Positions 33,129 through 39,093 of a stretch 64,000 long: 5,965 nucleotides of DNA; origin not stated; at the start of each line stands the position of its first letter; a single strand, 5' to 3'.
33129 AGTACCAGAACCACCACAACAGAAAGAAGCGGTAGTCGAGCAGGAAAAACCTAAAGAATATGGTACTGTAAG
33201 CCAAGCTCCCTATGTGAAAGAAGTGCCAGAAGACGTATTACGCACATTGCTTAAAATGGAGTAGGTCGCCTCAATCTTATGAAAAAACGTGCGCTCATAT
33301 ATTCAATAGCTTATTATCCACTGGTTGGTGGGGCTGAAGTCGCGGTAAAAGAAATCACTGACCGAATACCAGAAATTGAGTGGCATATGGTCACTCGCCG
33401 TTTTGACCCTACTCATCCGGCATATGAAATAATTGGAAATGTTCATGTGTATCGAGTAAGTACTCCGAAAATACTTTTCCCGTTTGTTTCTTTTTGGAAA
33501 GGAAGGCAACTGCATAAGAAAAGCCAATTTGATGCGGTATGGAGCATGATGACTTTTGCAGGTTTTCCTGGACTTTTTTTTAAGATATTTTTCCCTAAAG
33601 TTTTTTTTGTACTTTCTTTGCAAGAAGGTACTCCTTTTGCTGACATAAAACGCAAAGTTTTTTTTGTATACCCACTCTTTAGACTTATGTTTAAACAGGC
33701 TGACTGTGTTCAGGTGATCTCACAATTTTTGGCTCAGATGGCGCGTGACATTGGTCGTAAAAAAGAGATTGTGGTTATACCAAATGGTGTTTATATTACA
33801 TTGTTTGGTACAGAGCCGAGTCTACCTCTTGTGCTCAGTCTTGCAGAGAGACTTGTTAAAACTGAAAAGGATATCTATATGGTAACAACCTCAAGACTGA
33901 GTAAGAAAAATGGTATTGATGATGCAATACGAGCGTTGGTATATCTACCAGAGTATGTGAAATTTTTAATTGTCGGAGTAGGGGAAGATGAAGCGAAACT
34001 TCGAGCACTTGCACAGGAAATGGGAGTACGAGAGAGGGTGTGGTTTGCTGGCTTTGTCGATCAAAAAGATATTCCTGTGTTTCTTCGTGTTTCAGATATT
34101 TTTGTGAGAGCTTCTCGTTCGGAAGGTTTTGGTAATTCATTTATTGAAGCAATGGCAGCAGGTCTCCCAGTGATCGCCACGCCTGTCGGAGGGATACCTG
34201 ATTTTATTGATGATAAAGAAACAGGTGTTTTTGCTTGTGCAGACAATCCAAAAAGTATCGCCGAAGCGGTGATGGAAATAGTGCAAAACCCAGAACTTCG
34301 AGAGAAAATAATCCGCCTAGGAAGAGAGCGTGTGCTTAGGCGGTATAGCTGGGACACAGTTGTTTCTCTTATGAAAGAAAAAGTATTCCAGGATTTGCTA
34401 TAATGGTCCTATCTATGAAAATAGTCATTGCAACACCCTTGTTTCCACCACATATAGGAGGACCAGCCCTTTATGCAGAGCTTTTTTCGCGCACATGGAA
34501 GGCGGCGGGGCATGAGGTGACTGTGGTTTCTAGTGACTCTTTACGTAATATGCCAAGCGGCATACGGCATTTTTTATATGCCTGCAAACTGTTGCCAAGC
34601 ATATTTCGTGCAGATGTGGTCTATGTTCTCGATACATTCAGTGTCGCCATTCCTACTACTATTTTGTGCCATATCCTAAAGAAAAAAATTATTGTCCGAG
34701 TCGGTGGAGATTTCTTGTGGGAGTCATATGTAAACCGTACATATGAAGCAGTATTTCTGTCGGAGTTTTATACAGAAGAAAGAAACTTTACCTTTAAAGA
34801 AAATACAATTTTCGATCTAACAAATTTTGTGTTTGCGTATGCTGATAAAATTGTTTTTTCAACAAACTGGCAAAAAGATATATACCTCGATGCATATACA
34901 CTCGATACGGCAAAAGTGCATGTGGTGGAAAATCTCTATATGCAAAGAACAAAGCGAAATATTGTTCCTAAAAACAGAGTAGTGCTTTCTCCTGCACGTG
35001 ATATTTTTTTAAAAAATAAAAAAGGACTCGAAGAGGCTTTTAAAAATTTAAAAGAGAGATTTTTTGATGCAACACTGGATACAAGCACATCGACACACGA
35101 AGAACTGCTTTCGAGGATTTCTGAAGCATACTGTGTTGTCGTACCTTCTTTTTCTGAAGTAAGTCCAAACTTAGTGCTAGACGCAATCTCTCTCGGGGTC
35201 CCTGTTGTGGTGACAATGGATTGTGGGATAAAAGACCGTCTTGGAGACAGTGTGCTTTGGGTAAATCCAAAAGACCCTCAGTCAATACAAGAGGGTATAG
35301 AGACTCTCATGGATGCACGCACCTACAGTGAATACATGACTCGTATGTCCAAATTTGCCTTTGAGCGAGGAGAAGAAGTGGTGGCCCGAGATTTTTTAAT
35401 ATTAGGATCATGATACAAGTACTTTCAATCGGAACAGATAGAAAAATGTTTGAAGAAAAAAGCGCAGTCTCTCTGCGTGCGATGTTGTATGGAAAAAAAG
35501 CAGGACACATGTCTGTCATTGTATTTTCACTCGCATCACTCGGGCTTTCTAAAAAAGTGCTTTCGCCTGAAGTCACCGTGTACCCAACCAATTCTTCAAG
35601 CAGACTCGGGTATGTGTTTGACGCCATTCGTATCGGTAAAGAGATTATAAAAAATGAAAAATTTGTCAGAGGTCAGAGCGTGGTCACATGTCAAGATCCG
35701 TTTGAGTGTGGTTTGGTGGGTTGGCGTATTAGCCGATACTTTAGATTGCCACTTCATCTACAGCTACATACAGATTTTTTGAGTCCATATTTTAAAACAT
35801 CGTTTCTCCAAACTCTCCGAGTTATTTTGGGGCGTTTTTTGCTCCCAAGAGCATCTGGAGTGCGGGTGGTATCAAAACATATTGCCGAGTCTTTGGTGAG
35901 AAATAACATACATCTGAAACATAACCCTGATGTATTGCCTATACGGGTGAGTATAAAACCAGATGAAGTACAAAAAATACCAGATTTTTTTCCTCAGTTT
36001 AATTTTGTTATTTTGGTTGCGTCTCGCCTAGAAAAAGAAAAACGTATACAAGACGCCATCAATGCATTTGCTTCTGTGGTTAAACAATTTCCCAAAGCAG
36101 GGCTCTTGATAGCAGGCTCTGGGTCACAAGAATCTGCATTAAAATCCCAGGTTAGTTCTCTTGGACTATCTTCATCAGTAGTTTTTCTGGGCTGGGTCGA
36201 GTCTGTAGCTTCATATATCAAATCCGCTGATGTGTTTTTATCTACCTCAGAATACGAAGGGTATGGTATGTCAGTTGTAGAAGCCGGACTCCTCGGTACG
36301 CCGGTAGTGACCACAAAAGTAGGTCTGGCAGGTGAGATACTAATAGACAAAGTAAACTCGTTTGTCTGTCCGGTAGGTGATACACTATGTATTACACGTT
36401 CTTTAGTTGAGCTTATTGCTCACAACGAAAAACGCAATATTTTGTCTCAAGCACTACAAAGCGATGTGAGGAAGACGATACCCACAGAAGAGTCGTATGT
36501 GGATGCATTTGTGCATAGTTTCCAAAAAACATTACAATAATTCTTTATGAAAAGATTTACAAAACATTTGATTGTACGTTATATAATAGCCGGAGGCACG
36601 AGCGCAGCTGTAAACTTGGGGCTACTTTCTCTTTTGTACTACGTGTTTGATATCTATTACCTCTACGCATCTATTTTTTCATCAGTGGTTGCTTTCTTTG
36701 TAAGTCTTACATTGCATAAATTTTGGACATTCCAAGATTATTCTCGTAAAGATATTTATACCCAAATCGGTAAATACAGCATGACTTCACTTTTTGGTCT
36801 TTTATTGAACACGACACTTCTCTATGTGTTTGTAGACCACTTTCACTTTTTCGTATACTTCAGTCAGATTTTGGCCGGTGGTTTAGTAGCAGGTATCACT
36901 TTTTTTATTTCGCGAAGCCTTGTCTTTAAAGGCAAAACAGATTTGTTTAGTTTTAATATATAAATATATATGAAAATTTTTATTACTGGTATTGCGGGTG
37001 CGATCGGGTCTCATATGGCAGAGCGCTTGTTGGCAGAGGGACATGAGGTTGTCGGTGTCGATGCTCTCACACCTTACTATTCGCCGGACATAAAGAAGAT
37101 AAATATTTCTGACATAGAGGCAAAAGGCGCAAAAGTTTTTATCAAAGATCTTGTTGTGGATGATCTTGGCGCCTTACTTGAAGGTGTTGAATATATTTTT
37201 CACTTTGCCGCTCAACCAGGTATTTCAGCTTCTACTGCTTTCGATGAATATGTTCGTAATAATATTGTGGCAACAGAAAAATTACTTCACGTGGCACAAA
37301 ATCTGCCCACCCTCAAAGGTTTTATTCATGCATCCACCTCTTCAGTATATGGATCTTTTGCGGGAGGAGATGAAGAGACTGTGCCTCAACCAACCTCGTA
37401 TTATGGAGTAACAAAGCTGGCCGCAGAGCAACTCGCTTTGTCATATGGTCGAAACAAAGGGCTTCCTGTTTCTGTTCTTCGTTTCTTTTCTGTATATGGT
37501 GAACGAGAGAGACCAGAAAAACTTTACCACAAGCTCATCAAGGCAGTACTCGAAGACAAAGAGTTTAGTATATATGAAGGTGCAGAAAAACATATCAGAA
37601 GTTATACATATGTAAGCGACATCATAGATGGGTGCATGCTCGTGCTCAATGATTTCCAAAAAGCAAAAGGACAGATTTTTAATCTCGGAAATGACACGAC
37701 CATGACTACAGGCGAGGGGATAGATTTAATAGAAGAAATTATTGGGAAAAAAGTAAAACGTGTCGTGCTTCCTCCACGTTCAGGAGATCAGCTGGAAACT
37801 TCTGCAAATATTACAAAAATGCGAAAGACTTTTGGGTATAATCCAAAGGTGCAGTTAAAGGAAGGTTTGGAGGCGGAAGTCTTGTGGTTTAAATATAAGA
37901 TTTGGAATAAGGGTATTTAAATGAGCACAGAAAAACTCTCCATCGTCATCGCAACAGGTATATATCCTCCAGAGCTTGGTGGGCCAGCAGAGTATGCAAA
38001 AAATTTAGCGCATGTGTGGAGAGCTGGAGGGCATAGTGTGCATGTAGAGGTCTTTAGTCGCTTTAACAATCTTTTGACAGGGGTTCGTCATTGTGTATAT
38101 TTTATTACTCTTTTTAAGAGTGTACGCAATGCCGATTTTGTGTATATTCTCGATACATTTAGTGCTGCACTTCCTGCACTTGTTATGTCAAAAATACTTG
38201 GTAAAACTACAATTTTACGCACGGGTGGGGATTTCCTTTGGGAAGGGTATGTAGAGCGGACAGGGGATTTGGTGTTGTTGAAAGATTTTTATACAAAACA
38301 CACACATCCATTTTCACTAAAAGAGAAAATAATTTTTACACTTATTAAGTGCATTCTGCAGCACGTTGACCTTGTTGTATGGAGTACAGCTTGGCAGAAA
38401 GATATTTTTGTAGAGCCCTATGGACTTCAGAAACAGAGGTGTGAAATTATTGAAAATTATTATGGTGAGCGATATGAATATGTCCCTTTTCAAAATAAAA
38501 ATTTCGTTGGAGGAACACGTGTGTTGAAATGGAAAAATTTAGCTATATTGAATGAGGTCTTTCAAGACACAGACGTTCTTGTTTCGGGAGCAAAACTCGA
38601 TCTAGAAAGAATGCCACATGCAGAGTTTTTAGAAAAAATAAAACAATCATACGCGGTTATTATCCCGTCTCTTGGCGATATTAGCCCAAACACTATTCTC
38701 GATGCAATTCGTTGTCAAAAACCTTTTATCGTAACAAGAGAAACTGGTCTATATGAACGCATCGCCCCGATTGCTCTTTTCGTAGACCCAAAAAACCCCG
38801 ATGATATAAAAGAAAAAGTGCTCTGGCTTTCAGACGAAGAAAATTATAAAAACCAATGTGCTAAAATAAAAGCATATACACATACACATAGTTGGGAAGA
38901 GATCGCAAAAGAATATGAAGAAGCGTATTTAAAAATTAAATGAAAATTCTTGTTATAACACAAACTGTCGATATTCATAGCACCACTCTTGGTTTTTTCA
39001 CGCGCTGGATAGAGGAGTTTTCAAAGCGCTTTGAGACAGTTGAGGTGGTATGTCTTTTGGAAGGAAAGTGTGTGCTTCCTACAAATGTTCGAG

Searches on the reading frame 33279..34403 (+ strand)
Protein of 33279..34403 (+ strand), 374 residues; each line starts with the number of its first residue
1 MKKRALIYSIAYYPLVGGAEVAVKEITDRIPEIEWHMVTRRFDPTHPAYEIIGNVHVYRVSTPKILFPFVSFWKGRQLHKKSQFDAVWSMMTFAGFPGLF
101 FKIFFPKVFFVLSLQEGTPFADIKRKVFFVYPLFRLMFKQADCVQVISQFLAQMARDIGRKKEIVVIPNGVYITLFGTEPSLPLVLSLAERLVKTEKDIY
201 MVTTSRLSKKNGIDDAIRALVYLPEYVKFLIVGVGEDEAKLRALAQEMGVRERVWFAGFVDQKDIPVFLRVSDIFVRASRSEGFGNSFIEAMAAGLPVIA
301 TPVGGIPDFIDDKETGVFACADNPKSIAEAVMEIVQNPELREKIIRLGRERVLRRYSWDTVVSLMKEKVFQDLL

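Call 10: search_protein_families(library=pfam, proteins=[window:33279-34403:+], max_evalue=0.001)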
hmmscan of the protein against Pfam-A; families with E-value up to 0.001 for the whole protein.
window:33279-34403:+ (374 aa): 6 families
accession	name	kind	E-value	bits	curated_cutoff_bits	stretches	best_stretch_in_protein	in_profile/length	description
PF00534.26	Glycos_transf_1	-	4e-39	134.3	26.4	1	191-350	8-171/172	Glycosyl transferases group 1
PF13692.12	Glyco_trans_1_4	-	1.3e-31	110.2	27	1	201-337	4-142/142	Glycosyl transferases group 1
PF13524.12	Glyco_trans_1_2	-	3.9e-13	50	25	1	226-362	15-139/144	Glycosyl transferase-like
PF13439.12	Glyco_transf_4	-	3.5e-11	43.9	28.5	1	16-171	1-166/170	Glycosyltransferase Family 4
PF20706.3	GT4-conflict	-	9.2e-10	38.5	26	1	193-362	192-382/385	Family 4 Glycosyltransferase in conflict systems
PF13579.12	Glyco_trans_4_4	-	2.5e-08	34.8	29.7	1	17-170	1-158/158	Glycosyl transferase 4-like domain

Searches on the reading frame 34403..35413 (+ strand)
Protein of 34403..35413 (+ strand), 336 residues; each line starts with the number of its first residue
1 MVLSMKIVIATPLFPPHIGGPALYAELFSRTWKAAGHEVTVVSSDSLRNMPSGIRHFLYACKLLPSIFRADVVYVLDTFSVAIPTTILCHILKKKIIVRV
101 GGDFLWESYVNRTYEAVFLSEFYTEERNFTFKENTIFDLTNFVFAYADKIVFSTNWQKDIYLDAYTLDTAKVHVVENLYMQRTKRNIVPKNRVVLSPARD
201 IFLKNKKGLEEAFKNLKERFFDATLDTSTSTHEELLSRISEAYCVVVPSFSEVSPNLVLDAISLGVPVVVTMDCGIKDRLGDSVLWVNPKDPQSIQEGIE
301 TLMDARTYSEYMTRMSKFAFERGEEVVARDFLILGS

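Call 10: search_protein_families(library=pfam, proteins=[window:34403-35413:+], max_evalue=0.001)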
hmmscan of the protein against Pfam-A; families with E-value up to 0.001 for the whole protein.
window:34403-35413:+ (336 aa): 4 families
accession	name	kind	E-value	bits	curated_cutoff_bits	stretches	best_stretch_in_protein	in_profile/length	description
PF00534.26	Glycos_transf_1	-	7.9e-12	45.5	26.4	1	232-319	83-169/172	Glycosyl transferases group 1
PF13692.12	Glyco_trans_1_4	-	4.7e-09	37.1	27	1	233-304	68-141/142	Glycosyl transferases group 1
PF13439.12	Glyco_transf_4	-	2e-05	25.1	28.5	0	18-177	1-164/170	Glycosyltransferase Family 4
PF20706.3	GT4-conflict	-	6.2e-05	22.6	26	1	221-284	261-324/385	Family 4 Glycosyltransferase in conflict systems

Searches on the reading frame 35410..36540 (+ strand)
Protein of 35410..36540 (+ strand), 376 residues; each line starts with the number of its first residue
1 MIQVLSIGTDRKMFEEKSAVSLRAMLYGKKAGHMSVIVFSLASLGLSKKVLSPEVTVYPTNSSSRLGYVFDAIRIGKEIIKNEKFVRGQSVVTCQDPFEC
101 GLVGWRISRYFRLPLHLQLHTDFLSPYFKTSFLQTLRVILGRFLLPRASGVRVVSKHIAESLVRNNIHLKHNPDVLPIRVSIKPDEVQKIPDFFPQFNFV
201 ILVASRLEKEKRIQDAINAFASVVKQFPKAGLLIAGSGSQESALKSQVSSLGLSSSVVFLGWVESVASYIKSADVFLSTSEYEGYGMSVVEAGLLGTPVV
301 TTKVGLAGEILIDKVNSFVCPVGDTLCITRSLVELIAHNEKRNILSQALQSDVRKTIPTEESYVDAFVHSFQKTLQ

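Call 10: search_protein_families(library=pfam, proteins=[window:35410-36540:+], max_evalue=0.001)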
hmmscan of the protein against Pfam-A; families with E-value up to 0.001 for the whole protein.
window:35410-36540:+ (376 aa): 5 families
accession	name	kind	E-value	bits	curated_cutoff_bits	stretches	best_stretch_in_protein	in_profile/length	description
PF00534.26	Glycos_transf_1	-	5.7e-32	111.1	26.4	1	198-348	15-168/172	Glycosyl transferases group 1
PF13692.12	Glyco_trans_1_4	-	8.3e-29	101.1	27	1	199-337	2-141/142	Glycosyl transferases group 1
PF20706.3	GT4-conflict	-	3e-09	36.8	26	1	145-314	144-323/385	Family 4 Glycosyltransferase in conflict systems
PF13439.12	Glyco_transf_4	-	9.6e-07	29.4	28.5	1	35-166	21-153/170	Glycosyltransferase Family 4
PF13579.12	Glyco_trans_4_4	-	3e-05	24.8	29.7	1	89-166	72-146/158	Glycosyl transferase 4-like domain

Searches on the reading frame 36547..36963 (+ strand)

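Call 10: search_protein_families(library=pfam, proteins=[window:36547-36963:+], max_evalue=0.001)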
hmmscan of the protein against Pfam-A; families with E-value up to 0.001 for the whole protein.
window:36547-36963:+ (138 aa): 1 family
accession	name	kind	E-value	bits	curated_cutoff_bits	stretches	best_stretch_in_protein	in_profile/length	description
PF04138.20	GtrA_DPMS_TM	-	8.4e-20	71.6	26.1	1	11-127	1-117/117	GtrA/DPMS, transmembrane domain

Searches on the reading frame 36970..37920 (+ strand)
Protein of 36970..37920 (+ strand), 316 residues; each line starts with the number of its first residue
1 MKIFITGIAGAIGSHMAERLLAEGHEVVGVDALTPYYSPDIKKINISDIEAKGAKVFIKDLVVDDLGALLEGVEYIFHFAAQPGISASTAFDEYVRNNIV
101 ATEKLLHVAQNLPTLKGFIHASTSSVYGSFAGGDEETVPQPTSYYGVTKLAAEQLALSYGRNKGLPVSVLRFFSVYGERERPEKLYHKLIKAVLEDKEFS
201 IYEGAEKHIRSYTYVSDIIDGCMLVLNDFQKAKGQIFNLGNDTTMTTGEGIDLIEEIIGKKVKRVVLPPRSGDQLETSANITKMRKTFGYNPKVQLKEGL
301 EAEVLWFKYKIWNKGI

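Call 10: search_protein_families(library=pfam, proteins=[window:36970-37920:+], max_evalue=0.001)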
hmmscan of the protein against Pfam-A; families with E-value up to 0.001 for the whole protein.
window:36970-37920:+ (316 aa): 8 families
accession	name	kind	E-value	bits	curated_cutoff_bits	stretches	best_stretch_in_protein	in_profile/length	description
PF01370.27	Epimerase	-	1.3e-45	156.1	20.9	1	3-240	1-240/240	NAD dependent epimerase/dehydratase family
PF16363.11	GDP_Man_Dehyd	-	7.5e-42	144.4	27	1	4-301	1-330/332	GDP-mannose 4,6 dehydratase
PF07993.18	NAD_binding_4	-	1.5e-13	50.9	20.1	1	65-179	81-211/258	Male sterility protein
PF01073.25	3Beta_HSD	-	4.6e-12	46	22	1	5-232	2-235/280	3-beta hydroxysteroid dehydrogenase/isomerase family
PF04321.23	RmlD_sub_bind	-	2.2e-11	43.8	27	1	1-249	1-222/287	RmlD substrate binding domain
PF02719.21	Polysacc_synt_2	-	3.2e-10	40.1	20.2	1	3-237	1-226/293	Polysaccharide biosynthesis protein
PF05368.20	NmrA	-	6.4e-05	23.1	27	0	217-310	194-292/298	NmrA-like family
PF13460.12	NAD_binding_10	-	0.00055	20.3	27.2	0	7-173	1-144/184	NAD(P)H-binding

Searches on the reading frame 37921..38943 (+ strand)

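Call 10: search_protein_families(library=pfam, proteins=[window:37921-38943:+], max_evalue=0.001)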
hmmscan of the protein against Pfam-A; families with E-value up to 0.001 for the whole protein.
window:37921-38943:+ (340 aa): 2 families
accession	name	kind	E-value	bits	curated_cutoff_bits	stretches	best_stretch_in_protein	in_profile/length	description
PF00534.26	Glycos_transf_1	-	9.2e-06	25.7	26.4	1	232-315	82-167/172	Glycosyl transferases group 1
PF13692.12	Glyco_trans_1_4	-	1.8e-05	25.5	27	1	238-304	72-140/142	Glycosyl transferases group 1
